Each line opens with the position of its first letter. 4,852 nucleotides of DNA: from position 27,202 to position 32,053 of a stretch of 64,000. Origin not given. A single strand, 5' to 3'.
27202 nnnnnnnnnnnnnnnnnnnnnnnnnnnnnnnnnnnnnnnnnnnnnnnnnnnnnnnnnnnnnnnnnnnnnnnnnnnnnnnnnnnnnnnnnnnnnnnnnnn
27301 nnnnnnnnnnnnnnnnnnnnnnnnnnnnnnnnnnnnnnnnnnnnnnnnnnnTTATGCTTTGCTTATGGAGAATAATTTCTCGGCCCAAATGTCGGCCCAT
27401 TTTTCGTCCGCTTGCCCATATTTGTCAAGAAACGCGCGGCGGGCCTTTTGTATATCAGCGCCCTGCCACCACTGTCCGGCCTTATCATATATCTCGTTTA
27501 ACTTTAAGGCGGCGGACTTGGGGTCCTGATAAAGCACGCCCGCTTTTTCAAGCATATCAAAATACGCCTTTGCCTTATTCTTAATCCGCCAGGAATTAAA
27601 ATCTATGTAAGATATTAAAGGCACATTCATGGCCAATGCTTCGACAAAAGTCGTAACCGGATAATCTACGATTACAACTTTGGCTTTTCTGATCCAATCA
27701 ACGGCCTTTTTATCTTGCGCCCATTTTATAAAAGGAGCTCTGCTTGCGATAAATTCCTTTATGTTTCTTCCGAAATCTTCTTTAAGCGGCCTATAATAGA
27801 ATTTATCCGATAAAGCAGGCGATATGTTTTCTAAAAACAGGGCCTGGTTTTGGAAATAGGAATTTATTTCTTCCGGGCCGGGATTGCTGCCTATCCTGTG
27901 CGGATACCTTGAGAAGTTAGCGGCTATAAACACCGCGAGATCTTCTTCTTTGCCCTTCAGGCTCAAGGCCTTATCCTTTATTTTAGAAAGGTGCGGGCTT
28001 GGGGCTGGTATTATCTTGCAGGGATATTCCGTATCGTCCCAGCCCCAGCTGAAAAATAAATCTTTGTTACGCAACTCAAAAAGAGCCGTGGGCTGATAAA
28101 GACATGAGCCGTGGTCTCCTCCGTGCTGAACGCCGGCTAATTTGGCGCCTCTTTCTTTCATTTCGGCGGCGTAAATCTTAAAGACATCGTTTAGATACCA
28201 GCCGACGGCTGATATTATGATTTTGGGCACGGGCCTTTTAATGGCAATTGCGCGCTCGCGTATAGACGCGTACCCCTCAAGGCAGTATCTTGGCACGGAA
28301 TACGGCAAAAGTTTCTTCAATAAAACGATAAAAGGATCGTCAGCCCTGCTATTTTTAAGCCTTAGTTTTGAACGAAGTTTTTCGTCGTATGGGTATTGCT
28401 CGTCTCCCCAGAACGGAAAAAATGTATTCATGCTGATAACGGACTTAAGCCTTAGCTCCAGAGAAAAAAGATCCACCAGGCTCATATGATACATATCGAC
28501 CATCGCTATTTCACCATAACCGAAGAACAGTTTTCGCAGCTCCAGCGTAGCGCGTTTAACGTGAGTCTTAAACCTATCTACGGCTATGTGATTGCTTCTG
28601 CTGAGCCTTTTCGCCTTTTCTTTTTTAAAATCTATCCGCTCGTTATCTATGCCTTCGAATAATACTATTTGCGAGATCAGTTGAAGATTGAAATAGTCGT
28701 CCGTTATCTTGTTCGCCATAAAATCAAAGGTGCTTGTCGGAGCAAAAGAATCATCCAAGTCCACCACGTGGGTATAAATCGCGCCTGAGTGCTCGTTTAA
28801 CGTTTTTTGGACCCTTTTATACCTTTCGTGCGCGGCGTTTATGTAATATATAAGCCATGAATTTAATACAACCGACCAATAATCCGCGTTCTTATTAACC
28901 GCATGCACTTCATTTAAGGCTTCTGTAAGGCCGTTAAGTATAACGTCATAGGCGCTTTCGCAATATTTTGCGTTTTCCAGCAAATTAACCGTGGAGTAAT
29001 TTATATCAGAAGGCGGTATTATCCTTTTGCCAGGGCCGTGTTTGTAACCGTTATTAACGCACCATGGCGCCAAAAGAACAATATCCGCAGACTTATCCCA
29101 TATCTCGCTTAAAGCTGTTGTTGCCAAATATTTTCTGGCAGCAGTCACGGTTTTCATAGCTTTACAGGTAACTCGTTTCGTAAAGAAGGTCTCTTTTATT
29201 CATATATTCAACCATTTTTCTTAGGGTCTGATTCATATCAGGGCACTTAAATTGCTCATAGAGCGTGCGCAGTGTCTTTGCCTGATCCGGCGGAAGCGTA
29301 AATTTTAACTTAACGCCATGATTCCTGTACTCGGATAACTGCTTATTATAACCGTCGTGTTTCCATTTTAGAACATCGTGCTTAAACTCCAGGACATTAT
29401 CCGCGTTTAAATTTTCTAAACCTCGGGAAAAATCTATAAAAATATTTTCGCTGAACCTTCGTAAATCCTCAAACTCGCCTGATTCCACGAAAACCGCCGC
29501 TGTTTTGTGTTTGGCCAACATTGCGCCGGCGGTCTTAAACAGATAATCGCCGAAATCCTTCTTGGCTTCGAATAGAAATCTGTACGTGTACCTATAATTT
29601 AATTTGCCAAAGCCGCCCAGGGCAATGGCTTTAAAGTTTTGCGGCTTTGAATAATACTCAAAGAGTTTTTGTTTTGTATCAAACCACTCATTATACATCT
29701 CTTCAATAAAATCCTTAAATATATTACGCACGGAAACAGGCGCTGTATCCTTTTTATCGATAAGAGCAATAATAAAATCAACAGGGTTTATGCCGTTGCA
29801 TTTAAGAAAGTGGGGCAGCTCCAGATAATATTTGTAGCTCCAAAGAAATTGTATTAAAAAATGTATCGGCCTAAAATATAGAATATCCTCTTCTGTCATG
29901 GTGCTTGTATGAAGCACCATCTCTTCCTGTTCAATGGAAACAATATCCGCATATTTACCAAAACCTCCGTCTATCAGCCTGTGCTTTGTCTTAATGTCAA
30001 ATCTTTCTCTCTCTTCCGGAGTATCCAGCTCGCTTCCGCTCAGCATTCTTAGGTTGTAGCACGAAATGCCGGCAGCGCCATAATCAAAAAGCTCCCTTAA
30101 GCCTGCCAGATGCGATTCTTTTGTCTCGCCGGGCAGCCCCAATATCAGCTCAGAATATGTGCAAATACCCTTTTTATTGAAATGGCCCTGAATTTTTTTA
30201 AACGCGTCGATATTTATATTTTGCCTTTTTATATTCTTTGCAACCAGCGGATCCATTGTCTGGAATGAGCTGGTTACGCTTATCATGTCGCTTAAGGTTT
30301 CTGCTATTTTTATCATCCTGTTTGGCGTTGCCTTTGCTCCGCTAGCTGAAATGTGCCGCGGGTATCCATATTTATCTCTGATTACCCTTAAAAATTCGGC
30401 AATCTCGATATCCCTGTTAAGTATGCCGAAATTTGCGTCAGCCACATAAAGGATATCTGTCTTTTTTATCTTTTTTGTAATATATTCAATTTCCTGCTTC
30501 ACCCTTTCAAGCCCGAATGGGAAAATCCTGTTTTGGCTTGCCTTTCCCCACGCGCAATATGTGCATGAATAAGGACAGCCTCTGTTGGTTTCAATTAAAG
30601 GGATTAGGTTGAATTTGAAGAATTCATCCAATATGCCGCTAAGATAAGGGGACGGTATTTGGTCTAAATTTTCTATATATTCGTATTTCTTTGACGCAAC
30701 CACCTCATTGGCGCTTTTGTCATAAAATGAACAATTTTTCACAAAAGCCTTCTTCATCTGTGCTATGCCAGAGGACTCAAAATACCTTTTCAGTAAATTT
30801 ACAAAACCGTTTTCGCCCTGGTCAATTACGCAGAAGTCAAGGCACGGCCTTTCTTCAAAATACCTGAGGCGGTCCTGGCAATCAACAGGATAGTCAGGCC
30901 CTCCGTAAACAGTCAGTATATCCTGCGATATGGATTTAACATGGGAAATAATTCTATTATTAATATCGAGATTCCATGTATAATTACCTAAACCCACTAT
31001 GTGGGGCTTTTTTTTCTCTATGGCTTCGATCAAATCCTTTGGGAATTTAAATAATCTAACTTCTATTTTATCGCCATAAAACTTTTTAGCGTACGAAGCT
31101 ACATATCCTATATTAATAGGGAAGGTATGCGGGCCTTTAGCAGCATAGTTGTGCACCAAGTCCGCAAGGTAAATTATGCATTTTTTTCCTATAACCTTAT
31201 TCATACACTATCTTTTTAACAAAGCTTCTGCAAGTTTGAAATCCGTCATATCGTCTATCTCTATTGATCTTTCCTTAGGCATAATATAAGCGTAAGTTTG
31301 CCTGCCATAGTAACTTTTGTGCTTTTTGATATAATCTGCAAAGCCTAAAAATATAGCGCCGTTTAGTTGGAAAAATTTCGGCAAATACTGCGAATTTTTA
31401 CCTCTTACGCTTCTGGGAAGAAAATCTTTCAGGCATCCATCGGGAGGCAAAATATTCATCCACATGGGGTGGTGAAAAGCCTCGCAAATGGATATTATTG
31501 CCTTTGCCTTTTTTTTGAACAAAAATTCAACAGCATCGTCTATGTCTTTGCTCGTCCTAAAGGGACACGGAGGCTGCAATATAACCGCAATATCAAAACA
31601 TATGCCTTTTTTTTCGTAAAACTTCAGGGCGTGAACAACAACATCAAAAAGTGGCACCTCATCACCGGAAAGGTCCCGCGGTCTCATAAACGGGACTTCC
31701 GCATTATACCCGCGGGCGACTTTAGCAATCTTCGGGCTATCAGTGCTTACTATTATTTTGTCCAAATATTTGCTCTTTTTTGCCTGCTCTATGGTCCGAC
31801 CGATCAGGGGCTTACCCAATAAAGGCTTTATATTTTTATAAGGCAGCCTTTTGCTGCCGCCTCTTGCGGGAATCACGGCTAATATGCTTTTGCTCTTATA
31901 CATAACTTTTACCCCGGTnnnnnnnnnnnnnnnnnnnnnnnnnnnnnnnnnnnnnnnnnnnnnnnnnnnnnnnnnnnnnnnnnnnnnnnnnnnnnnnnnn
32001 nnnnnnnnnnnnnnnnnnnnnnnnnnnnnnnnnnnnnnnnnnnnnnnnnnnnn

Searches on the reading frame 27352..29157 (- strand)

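Call 9: search_protein_families(library=pfam, proteins=[window:27352-29157:-], max_evalue=0.0001)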
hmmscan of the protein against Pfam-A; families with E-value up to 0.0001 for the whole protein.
window:27352-29157:- (601 aa): 0 families

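Call 12: search_protein_families(library=pfam, proteins=[window:27352-29157:-], max_evalue=0.01)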
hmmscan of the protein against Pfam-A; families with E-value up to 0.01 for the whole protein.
window:27352-29157:- (601 aa): 0 families

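Call 32: search_protein_families(library=ncbifam, proteins=[window:27352-29157:-], max_evalue=0.00001)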
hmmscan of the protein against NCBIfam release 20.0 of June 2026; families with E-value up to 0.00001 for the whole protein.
window:27352-29157:- (601 aa): 1 family
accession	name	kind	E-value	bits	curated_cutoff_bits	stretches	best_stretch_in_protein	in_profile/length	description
TIGR04331.1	o_ant_LIC12162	subfamily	2.2e-106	356.9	225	1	11-595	1-585/585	LIC12162 family transferase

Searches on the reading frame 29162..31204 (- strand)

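Call 9: search_protein_families(library=pfam, proteins=[window:29162-31204:-], max_evalue=0.0001)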
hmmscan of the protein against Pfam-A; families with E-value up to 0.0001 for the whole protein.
window:29162-31204:- (680 aa): 2 families
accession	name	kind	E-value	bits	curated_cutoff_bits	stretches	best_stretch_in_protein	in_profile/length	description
PF04055.27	Radical_SAM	-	3.2e-10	40.9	29.5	1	205-364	2-158/166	Radical SAM superfamily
PF02310.24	B12-binding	-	7e-10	39.2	32.1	1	27-137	12-120/121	B12 binding domain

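Call 32: search_protein_families(library=ncbifam, proteins=[window:29162-31204:-], max_evalue=0.00001)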
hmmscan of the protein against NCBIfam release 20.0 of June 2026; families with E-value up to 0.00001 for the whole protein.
window:29162-31204:- (680 aa): 13 families
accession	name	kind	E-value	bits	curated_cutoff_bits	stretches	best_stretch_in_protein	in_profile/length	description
NF033712.0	B12_rSAM_KedN5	subfamily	1.1e-64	218.7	700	1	44-405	34-397/624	KedN5 family methylcobalamin-dependent radical SAM C-methyltransferase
TIGR04479.1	bcpD_PhpK_rSAM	subfamily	5.4e-13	48.1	600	1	33-364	76-398/504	PhpK family radical SAM P-methyltransferase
TIGR03471.1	HpnJ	equivalog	9.9e-13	47.8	577.6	1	154-364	144-354/472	hopanoid biosynthesis associated radical SAM protein HpnJ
TIGR04013.1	B12_SAM_MJ_1487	hypoth_equivalog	4.9e-12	45.4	251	1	58-243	34-193/382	TIGR04013 family B12-binding domain/radical SAM domain-containing protein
TIGR04072.2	rSAM_ladder_B12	equivalog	2.1e-10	39.8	360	1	77-413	81-387/443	lipid biosynthesis B12-binding/radical SAM protein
NF038361.1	rSAM_Sden_1168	equivalog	2.2e-10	39.7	575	1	75-393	150-469/560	Sden_1168 family B12-binding radical SAM P-methyltransferase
TIGR02026.1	BchE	equivalog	4.6e-10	39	481.35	1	57-266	54-256/497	magnesium-protoporphyrin IX monomethyl ester anaerobic oxidative cyclase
NF050148.1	rSAM_ApyD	equivalog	4.9e-09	35.1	750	1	59-365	67-356/645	RiPP biosynthesis radical SAM protein ApyD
TIGR01212.1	TIGR01212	equivalog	1.7e-08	33.9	180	1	298-432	126-258/302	tRNA modification radical SAM protein MnmL/YtqA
NF006064.0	PRK08207.2-2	equivalog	1e-06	28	504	1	210-406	154-359/465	coproporphyrinogen III oxidase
TIGR03975.1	rSAM_ocin_1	subfamily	1.6e-06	26.9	281.85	1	53-246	115-309/606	RiPP maturation radical SAM C-methyltransferase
TIGR00089.1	TIGR00089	subfamily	3.5e-06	26.1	251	1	199-365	138-308/429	MiaB/RimO family radical SAM methylthiotransferase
TIGR04107.1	rSAM_HutW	equivalog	4.2e-06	25.8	400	1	314-406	159-251/419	heme anaerobic degradation radical SAM methyltransferase ChuW/HutW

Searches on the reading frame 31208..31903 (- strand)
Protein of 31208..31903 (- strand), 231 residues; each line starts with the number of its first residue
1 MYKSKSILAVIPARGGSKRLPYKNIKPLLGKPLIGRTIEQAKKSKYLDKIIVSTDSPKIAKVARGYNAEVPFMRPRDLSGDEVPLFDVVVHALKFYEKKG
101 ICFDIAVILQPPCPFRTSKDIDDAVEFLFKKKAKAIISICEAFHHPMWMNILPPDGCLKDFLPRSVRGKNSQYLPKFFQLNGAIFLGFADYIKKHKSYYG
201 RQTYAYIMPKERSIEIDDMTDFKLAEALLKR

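Call 9: search_protein_families(library=pfam, proteins=[window:31208-31903:-], max_evalue=0.0001)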
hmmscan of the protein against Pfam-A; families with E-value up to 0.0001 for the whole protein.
window:31208-31903:- (231 aa): 1 family
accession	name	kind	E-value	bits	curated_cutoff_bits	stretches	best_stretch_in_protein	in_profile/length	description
PF02348.25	CTP_transf_3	-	7.3e-24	85.2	22.6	1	9-134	2-120/217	Cytidylyltransferase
